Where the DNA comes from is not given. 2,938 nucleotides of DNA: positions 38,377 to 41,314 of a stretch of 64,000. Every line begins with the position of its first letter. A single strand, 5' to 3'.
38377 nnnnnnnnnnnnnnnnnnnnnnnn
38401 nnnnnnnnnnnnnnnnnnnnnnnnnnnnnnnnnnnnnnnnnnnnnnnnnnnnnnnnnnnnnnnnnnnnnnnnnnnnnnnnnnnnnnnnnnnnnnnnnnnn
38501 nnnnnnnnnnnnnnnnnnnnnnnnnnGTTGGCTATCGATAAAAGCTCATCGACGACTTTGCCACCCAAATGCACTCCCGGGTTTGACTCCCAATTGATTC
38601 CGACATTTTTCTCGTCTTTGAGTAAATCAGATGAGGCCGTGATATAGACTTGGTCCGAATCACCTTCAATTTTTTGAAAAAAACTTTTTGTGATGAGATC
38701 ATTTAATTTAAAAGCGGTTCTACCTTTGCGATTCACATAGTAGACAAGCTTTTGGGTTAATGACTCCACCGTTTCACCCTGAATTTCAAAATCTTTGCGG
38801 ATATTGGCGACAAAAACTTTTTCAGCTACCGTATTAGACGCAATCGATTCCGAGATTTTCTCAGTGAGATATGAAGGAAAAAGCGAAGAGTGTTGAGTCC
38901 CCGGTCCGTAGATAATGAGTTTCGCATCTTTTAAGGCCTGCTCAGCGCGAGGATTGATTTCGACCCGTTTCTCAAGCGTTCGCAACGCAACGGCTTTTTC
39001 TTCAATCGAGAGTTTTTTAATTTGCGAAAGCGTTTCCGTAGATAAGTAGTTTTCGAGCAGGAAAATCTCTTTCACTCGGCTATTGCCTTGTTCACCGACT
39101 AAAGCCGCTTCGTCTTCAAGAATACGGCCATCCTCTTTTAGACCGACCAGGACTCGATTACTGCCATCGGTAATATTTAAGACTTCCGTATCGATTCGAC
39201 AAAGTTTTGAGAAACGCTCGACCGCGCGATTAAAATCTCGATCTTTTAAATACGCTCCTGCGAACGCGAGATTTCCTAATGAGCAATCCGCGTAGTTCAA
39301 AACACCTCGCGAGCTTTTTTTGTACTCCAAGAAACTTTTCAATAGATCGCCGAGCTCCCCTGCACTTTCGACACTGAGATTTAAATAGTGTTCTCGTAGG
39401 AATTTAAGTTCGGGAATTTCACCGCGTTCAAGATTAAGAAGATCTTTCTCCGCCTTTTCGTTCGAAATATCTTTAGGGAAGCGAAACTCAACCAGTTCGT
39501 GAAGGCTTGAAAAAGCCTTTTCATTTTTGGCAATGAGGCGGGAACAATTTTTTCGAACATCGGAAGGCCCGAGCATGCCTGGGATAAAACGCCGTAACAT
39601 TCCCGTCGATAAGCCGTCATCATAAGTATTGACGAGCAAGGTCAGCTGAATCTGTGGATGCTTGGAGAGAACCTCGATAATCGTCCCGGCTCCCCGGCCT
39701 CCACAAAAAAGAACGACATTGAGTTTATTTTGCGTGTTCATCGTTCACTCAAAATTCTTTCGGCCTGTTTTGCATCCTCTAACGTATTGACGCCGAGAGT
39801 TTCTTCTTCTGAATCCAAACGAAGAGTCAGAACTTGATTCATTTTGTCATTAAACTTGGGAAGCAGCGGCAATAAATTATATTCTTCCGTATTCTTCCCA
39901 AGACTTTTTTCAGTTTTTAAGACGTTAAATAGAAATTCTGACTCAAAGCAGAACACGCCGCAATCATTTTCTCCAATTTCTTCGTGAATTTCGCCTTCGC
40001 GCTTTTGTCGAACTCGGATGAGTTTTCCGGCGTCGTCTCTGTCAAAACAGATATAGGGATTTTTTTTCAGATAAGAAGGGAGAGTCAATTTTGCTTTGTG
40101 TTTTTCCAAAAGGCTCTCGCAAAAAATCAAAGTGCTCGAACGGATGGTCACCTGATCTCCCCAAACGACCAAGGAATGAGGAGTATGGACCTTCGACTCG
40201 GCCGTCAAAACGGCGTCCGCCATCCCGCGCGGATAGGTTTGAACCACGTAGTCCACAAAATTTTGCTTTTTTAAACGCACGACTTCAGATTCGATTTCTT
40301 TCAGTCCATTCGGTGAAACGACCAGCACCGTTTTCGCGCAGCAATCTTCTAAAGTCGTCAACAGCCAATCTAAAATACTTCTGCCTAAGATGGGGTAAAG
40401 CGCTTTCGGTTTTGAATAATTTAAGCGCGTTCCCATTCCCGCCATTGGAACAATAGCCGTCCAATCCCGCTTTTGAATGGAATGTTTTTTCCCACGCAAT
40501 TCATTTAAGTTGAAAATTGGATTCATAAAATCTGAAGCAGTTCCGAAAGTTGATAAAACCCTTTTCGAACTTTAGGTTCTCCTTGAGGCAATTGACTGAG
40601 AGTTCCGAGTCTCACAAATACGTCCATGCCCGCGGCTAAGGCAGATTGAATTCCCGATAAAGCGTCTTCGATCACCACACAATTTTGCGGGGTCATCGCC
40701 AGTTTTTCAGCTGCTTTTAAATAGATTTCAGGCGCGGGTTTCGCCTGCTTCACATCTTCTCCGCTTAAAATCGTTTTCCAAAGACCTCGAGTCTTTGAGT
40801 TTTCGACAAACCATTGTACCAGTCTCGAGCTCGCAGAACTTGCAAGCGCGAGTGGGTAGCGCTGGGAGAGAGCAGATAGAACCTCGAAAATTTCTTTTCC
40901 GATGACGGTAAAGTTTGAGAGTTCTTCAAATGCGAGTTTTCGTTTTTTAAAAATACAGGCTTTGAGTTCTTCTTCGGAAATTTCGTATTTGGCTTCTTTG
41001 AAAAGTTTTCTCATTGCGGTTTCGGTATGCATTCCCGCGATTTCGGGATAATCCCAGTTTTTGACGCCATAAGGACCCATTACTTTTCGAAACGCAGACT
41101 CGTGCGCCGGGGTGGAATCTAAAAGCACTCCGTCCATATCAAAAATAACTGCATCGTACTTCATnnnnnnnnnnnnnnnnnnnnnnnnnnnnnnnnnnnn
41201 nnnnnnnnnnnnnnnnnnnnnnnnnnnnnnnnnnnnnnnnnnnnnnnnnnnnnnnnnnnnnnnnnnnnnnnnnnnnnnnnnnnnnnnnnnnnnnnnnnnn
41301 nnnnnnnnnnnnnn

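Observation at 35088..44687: Coupled glycan operon centred on a YvcK/CofD-like::GT2 fusion, with nucleotidyltransferase, HAD, methyltransferase, gmd and an organophosphate transporter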

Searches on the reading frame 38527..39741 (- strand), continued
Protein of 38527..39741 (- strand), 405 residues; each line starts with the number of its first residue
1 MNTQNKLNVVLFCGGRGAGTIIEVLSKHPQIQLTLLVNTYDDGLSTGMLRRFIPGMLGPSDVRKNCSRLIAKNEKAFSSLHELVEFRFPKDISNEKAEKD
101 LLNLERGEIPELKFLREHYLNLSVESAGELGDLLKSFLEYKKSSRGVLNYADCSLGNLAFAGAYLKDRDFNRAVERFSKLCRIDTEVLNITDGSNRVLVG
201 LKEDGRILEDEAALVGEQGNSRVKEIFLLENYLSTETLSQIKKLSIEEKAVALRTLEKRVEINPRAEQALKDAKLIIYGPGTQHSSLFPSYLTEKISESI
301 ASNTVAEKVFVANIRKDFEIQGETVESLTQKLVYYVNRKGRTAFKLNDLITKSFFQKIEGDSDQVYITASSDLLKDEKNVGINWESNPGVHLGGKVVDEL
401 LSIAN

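Call 66: find_encoding_contigs(protein=P0216, flank=6000, max_places=1)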
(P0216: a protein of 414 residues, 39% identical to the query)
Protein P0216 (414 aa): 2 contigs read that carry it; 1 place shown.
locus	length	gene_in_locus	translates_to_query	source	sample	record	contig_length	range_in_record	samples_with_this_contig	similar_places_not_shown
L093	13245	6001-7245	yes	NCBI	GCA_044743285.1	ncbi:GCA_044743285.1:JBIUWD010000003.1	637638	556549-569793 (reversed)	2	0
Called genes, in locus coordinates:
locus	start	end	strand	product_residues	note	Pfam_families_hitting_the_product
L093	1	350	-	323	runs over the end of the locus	PF00528:BPD_transp_1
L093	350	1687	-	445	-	PF00528:BPD_transp_1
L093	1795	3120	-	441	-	PF01547:SBP_bac_1, PF13416:SBP_bac_8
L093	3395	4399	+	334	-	PF00356:LacI, PF00532:Peripla_BP_1, PF13407:Peripla_BP_4, PF13377:Peripla_BP_3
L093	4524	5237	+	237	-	-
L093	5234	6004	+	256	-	PF00535:Glycos_transf_2, PF13641:Glyco_tranf_2_3 (weak)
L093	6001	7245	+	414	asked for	PF01933:CofD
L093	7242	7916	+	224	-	PF00702:Hydrolase, PF12710:HAD (weak), PF13419:HAD_2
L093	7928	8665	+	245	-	PF12804:NTP_transf_3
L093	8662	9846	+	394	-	PF08323:Glyco_transf_5 (faint), PF13439:Glyco_transf_4, PF13579:Glyco_trans_4_4, PF20706:GT4-conflict, PF00534:Glycos_transf_1, PF13692:Glyco_trans_1_4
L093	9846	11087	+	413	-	-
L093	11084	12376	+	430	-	PF13439:Glyco_transf_4, PF13579:Glyco_trans_4_4, PF20706:GT4-conflict, PF00534:Glycos_transf_1, PF13692:Glyco_trans_1_4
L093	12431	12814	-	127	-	PF16320:Ribosomal_L12_N, PF00542:Ribosomal_L12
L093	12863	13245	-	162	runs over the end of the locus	PF00466:Ribosomal_L10, PF27436:RL10_C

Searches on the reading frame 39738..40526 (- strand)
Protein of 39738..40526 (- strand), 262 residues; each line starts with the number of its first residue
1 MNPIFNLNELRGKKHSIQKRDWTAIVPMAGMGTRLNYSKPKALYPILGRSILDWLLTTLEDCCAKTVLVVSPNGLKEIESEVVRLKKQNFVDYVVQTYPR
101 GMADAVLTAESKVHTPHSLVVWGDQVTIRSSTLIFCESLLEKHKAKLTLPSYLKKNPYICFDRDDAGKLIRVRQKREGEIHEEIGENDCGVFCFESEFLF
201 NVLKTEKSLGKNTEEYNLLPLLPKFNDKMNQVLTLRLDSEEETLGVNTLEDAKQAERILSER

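Call 3: search_protein_families(library=pfam, proteins=[window:39738-40526:-], max_evalue=0.01)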
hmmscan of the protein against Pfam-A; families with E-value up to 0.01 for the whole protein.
window:39738-40526:- (262 aa): 3 families
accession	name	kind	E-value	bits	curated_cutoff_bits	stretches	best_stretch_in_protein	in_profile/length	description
PF12804.13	NTP_transf_3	-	6.9e-14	52.8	27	1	24-176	1-148/160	MobA-like NTP transferase domain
PF00483.29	NTP_transferase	-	5.1e-07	29.9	21.2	1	25-215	3-202/245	Nucleotidyl transferase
PF01128.25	IspD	-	4.3e-06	27.1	27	1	24-79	3-60/221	2-C-methyl-D-erythritol 4-phosphate cytidylyltransferase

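Call 4: search_protein_families(library=ncbifam, proteins=[window:39738-40526:-], max_evalue=0.01)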
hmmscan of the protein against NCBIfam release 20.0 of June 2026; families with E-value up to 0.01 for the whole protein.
window:39738-40526:- (262 aa): 27 families (the best 25 are shown)
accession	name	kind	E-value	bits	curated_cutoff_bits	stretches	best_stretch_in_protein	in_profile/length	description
NF010934.1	PRK14354.1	equivalog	2e-24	85.9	450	1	24-262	2-239/447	bifunctional UDP-N-acetylglucosamine diphosphorylase/glucosamine-1-phosphate N-acetyltransferase GlmU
TIGR01173.1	glmU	equivalog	5.4e-24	84.9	366.85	1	24-262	3-239/452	bifunctional UDP-N-acetylglucosamine diphosphorylase/glucosamine-1-phosphate N-acetyltransferase GlmU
NF010933.0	PRK14353.1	equivalog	4.4e-20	71.7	505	1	19-261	3-244/453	bifunctional UDP-N-acetylglucosamine diphosphorylase/glucosamine-1-phosphate N-acetyltransferase GlmU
NF010935.0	PRK14355.1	equivalog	2.5e-19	69.2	718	1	22-262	4-245/459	bifunctional UDP-N-acetylglucosamine diphosphorylase/glucosamine-1-phosphate N-acetyltransferase GlmU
NF010938.0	PRK14358.1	equivalog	2.1e-17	62.9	500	1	18-262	4-247/481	bifunctional N-acetylglucosamine-1-phosphate uridyltransferase/glucosamine-1-phosphate acetyltransferase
NF010937.0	PRK14357.1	equivalog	1.4e-16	60.5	658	1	24-259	3-229/448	bifunctional UDP-N-acetylglucosamine diphosphorylase/glucosamine-1-phosphate N-acetyltransferase GlmU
NF010932.0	PRK14352.1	equivalog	1.9e-16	59.8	611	1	19-255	4-243/488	bifunctional UDP-N-acetylglucosamine diphosphorylase/glucosamine-1-phosphate N-acetyltransferase GlmU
NF010940.0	PRK14360.1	equivalog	4.9e-16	58.3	602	1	28-262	8-239/452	bifunctional UDP-N-acetylglucosamine diphosphorylase/glucosamine-1-phosphate N-acetyltransferase GlmU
NF010936.0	PRK14356.1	equivalog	5.9e-16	58.4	666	1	23-261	7-245/456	bifunctional UDP-N-acetylglucosamine diphosphorylase/glucosamine-1-phosphate N-acetyltransferase GlmU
TIGR03992.1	Arch_glmU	subfamily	5e-14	52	292.1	1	24-227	3-198/393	bifunctional sugar-1-phosphate nucleotidylyltransferase/acetyltransferase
NF010939.0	PRK14359.1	equivalog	4.1e-12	45.4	592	1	25-262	6-236/430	bifunctional UDP-N-acetylglucosamine diphosphorylase/glucosamine-1-phosphate N-acetyltransferase GlmU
NF041313.1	UDPGP_AglF_Halo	equivalog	7.7e-11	41.9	400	1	23-258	2-233/234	UTP--glucose-1-phosphate uridylyltransferase AglF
TIGR01208.1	rmlA_long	equivalog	8.5e-11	41.3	320.25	1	24-205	2-184/353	glucose-1-phosphate thymidylyltransferase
NF045782.1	NicBOxredNboR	equivalog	7.1e-09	35.6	260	1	19-153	6-135/206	nicotine blue oxidoreductase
NF041173.1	Sug_nt_acttase_Thmprot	equivalog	9.2e-09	34.7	600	1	24-209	3-183/405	bifunctional sugar-1-phosphate nucleotidylyltransferase/acetyltransferase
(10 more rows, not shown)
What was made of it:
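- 39738..40526 (-): Sugar-1-phosphate nucleotidyltransferase resembling the GlmU N-terminal domain (262 aa). A core cassette member. GlmU models score up to 86 bits over residues 24-262 (call 4).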

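Call 16: search_solved_structures(query=window:39738-40526:-, max_evalue=0.001)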
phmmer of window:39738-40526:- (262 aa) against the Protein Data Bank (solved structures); distinct sequences matched with E-value up to 0.001: 10.
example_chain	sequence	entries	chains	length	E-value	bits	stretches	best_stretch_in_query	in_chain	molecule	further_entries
1hm0_A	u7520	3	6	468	3.7e-13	52.8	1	11-259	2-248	N-ACETYLGLUCOSAMINE 1-PHOSPHATE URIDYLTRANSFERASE | UDP-N-ACETYLGLUCOSAMINE-1-PHOSPHATE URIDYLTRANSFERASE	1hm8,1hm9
4aaw_A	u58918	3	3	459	9.8e-13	51.4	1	24-259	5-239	BIFUNCTIONAL PROTEIN GLMU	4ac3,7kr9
9dqf_A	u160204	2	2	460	1.6e-12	50.7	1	23-261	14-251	Bifunctional protein GlmU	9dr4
1g95_A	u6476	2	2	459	1.7e-12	50.7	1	24-259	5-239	N-ACETYLGLUCOSAMINE-1-PHOSPHATE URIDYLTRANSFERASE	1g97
5vmk_A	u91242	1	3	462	5.7e-08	35.8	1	20-203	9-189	Bifunctional protein GlmU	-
2qkx_A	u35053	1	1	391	4e-05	26.5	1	22-212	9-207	Bifunctional protein glmU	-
3foq_A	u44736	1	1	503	4.4e-05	26.3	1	20-211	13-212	Bifunctional protein glmU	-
3spt_A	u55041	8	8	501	4.7e-05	26.3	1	20-211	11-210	Bifunctional protein glmU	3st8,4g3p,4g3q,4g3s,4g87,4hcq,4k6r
3d8v_A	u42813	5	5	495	7.6e-05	25.6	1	22-211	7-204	Bifunctional protein glmU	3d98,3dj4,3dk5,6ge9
2v0h_A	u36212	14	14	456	9.7e-05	25.2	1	19-249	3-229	BIFUNCTIONAL PROTEIN GLMU | GLUCOSAMINE-1-PHOSPHATE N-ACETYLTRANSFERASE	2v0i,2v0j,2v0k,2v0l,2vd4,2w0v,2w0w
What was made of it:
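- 39738..40526 (-): PDB GlmU structures match at E 4e-13 (call 16).
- The NTase is closest to GlmU (calls 4, 16).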

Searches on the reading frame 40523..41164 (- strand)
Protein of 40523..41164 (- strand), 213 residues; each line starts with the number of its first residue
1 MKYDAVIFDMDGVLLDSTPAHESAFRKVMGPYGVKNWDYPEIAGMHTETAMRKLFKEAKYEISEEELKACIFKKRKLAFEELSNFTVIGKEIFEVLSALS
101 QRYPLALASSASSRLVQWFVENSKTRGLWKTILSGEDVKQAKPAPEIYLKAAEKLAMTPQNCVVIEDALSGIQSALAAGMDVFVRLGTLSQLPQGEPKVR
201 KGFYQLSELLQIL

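Call 3: search_protein_families(library=pfam, proteins=[window:40523-41164:-], max_evalue=0.01)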
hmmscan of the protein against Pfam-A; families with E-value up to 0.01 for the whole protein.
window:40523-41164:- (213 aa): 4 families
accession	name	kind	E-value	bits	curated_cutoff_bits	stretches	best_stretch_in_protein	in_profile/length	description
PF13419.12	HAD_2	-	9e-30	104.5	23.8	1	6-183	1-176/178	Haloacid dehalogenase-like hydrolase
PF00702.32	Hydrolase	-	5.3e-24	86.1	26.4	1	3-179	1-191/191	haloacid dehalogenase-like hydrolase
PF13242.12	Hydrolase_like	-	8.6e-05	22.8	22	1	142-182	4-45/75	HAD-hyrolase-like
PF07308.18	DUF1456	-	0.0098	16.5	27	0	47-84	15-52/68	Protein of unknown function (DUF1456)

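Call 4: search_protein_families(library=ncbifam, proteins=[window:40523-41164:-], max_evalue=0.01)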
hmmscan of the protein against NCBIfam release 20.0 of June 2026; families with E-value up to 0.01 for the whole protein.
window:40523-41164:- (213 aa): 38 families (the best 25 are shown)
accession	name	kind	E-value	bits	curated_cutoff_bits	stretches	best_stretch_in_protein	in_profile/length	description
TIGR02009.1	PGMB-YQAB-SF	subfamily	1.3e-35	123.3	153.35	1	3-183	1-184/186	beta-phosphoglucomutase family hydrolase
NF008000.0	PRK10725.1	equivalog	8.3e-28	97.8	215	1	2-182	4-182/188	fructose-1-phosphate/6-phosphogluconate phosphatase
TIGR01990.1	bPGM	equivalog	5.5e-27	94.9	189.4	1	4-181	2-182/187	beta-phosphoglucomutase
NF008087.0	PRK10826.1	equivalog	8.3e-25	87.7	191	1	4-183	8-189/222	hexitol phosphatase HxpB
NF053653.1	InDiPhoBT2121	equivalog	5.3e-24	85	245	1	5-180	3-181/216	inorganic diphosphatase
NF008610.0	PRK11587.1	equivalog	9.3e-21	74.2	282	1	1-184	1-180/219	sugar phosphatase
NF009695.0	PRK13222.1-2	equivalog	4.9e-17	62.2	225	1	2-183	5-191/226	phosphoglycolate phosphatase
TIGR01509.1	HAD-SF-IA-v3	subfamily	1.2e-16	61.3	29.4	1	127-183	95-152/154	HAD-IA family hydrolase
NF046057.1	bifunc_MtlD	equivalog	2.3e-16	59.4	800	1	4-184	8-191/683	bifunctional mannitol-1-phosphate dehydrogenase/phosphatase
TIGR02253.1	CTE7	subfamily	5.2e-16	59.1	169.75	1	5-208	4-216/221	TIGR02253 family HAD-type hydrolase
TIGR01449.2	PGP_bact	equivalog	1.1e-15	57.7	180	1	6-184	1-183/213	phosphoglycolate phosphatase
NF007854.0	PRK10563.1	equivalog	2.6e-15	56.7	211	1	2-209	3-208/221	6-phosphogluconate phosphatase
NF009694.0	PRK13222.1-1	equivalog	6.1e-12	45.4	415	1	62-180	85-205/252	phosphoglycolate phosphatase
TIGR01422.2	phosphonatase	equivalog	1.7e-11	43.9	220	1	27-180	39-194/251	phosphonoacetaldehyde hydrolase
NF009804.0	PRK13288.1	equivalog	4.6e-11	42.6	218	1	1-180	1-176/215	pyrophosphatase PpaX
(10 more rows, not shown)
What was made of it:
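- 40523..41164 (-): HAD-IA hydrolase of the beta-PGM/YqaB type (213 aa). A core cassette member. It could be a sugar-phosphate phosphatase, a mutase or a pyrophosphatase. TIGR02009 123 bits (cut-off 153) and bPGM equivalog 95 bits (cut-off 189) (call 4).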

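Call 17: search_solved_structures(query=window:40523-41164:-, max_evalue=1e-8)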
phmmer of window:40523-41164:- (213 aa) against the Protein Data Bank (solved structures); distinct sequences matched with E-value up to 1e-8: 44.
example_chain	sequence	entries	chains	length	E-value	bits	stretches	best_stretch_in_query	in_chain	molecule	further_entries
3kbb_A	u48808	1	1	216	8.6e-22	80.8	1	4-202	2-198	Phosphorylated carbohydrates phosphatase TM_1254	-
3e58_A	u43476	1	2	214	7.1e-17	64.8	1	4-184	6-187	putative Beta-phosphoglucomutase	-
3dv9_A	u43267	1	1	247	2.1e-15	60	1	4-187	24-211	beta-phosphoglucomutase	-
9m7l_A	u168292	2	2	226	4.9e-15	58.8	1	6-190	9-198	Pseudouridine-5'-phosphatase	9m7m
3l5k_A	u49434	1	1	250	6.6e-15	58.4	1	6-190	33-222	Haloacid dehalogenase-like hydrolase domain-containing protein 1A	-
6hdi_A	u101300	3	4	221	7.5e-15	58.2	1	3-179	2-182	Beta-phosphoglucomutase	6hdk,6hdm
1lvh_A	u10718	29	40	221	1e-14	57.8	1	3-179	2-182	beta-phosphoglucomutase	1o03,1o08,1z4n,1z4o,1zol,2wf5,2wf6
6hdh_A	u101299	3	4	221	1e-14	57.7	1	3-179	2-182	Beta-phosphoglucomutase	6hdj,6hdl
6h8y_A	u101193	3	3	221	1e-14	57.7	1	3-179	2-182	Beta-phosphoglucomutase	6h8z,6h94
5olw_A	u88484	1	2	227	1.1e-14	57.6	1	3-179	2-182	Beta-phosphoglucomutase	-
6w04_A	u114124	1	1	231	1.2e-14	57.5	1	4-181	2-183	HAD hydrolase, family IA, variant 3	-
3fm9_A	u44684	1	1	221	1.9e-14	56.8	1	3-179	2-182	Beta-phosphoglucomutase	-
6i03_A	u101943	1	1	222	4.4e-14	55.7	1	3-179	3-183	Beta-phosphoglucomutase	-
5ok0_A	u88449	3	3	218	4.9e-14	55.5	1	3-179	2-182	Beta-phosphoglucomutase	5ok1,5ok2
5ojz_A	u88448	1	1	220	5.1e-14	55.5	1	3-179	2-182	Beta-phosphoglucomutase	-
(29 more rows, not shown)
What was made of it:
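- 40523..41164 (-): Best PDB match is the TM_1254 sugar phosphatase at 80.8 bits, against about 57 bits for beta-PGM (call 17).
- Tried and rejected: It falls below the equivalog cut-off and is closer to sugar phosphatases (calls 4, 17).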
